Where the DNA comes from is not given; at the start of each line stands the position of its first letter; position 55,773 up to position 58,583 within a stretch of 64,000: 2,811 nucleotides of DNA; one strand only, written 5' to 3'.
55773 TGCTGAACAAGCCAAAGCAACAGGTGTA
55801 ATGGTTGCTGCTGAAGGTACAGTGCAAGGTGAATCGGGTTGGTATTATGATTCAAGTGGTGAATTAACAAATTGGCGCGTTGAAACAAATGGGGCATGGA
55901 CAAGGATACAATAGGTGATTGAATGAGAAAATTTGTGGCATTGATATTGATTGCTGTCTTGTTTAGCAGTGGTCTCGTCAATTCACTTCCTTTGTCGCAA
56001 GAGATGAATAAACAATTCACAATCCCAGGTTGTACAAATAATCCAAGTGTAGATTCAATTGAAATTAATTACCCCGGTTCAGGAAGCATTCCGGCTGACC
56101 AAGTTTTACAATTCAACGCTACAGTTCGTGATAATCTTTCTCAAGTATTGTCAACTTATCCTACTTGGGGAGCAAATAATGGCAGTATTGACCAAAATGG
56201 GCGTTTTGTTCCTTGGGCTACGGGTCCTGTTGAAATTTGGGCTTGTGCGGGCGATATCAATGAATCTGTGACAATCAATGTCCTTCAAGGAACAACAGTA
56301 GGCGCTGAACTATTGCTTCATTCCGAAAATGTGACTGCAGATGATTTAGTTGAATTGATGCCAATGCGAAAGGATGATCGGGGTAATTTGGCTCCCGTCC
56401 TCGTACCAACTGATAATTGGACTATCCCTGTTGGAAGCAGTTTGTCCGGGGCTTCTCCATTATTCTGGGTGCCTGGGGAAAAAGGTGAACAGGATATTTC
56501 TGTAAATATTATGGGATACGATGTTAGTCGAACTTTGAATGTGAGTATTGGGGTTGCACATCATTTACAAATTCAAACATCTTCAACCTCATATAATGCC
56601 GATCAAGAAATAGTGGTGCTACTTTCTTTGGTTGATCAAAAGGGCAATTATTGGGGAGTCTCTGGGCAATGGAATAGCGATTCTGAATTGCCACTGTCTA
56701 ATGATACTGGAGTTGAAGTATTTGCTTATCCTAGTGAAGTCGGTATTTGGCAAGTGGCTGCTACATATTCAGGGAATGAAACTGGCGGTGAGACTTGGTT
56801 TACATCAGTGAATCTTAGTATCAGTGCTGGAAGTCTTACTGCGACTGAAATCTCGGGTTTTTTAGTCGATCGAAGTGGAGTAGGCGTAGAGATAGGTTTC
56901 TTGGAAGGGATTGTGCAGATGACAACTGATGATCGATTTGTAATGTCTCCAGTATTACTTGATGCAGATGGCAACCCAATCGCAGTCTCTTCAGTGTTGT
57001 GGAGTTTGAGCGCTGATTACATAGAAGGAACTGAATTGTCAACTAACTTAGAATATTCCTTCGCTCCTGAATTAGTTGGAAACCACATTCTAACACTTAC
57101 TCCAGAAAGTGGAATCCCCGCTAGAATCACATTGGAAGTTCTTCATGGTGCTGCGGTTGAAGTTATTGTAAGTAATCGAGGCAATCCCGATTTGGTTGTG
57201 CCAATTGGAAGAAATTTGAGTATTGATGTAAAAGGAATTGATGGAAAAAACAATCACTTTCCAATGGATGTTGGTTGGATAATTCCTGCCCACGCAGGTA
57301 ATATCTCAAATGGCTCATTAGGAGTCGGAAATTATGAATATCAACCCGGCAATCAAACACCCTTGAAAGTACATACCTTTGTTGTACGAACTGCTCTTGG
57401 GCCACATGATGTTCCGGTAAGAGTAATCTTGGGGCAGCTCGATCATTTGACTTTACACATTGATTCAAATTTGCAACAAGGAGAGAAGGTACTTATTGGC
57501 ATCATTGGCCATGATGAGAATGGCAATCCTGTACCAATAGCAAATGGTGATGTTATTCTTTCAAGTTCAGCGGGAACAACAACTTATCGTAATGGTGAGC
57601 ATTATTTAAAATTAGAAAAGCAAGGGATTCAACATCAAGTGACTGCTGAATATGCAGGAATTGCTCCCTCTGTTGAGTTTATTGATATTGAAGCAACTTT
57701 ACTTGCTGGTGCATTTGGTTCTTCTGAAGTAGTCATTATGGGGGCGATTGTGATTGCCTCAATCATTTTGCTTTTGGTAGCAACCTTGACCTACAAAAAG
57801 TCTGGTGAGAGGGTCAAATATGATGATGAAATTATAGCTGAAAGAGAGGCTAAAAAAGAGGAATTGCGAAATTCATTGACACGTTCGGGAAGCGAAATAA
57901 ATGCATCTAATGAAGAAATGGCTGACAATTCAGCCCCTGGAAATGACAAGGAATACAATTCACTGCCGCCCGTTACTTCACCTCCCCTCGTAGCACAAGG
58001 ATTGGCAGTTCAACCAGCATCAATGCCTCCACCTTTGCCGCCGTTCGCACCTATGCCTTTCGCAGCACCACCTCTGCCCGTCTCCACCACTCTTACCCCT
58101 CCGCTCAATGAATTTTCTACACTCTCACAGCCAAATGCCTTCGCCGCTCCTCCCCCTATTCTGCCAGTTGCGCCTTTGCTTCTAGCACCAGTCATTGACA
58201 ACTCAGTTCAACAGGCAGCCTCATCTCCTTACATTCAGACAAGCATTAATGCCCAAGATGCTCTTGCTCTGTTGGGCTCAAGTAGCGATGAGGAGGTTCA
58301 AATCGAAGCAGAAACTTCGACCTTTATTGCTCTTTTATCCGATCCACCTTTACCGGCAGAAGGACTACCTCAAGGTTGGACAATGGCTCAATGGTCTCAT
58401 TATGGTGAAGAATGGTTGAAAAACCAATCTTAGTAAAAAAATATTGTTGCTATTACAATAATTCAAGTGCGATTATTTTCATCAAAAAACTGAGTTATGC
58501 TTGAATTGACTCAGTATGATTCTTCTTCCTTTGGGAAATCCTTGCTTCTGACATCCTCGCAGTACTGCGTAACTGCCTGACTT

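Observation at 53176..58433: Operon of paralogous Ig-repeat type-I membrane proteins with signalling-like cytoplasmic tails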

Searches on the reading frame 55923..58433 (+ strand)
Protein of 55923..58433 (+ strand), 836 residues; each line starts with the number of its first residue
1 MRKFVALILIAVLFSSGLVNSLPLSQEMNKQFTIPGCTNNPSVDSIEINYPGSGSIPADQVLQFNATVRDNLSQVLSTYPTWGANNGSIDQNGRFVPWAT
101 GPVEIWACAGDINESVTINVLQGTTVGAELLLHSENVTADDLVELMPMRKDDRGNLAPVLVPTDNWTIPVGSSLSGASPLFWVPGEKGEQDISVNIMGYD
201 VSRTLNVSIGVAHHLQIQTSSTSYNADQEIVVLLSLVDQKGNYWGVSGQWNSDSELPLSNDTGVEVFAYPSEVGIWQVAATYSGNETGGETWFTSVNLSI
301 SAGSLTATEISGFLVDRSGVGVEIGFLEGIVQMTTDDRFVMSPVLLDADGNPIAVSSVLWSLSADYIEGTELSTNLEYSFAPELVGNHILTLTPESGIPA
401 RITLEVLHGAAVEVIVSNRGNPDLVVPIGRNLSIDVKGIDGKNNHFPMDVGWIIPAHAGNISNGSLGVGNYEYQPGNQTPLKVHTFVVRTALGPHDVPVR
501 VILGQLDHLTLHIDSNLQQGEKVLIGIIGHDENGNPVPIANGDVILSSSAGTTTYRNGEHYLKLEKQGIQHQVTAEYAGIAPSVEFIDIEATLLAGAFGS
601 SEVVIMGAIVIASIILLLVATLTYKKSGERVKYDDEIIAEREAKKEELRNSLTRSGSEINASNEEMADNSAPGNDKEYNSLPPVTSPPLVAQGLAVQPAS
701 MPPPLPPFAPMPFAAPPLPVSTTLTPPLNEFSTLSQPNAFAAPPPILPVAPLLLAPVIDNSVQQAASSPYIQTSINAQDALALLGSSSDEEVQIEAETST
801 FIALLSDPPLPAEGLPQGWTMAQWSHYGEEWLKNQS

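Call 3: search_protein_families(library=pfam, proteins=[window:55923-58433:+], max_evalue=0.01)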
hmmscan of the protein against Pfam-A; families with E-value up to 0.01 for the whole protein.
window:55923-58433:+ (836 aa): 0 families

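Call 10: find_homologous_proteins(query=window:55923-58433:+)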
Query window:55923-58433:+ (836 aa): 6 proteins with E <= 0.001 among 8000 candidates.
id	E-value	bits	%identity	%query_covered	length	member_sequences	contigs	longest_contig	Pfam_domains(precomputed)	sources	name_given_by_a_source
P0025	0.0e+0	1713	90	100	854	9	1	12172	-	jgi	-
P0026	0.0e+0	1688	90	100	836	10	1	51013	-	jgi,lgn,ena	jgi:hypothetical protein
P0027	0.0e+0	1158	73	79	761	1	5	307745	-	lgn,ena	-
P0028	3.4e-192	659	45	84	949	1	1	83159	-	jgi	-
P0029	3.4e-192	659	45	84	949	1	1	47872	-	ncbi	-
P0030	2.4e-41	160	28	75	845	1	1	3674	-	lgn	-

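Call 21: search_protein_families(library=ncbifam, proteins=[window:55923-58433:+], max_evalue=0.1)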
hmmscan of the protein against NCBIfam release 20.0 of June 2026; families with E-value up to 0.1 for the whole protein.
window:55923-58433:+ (836 aa): 0 families
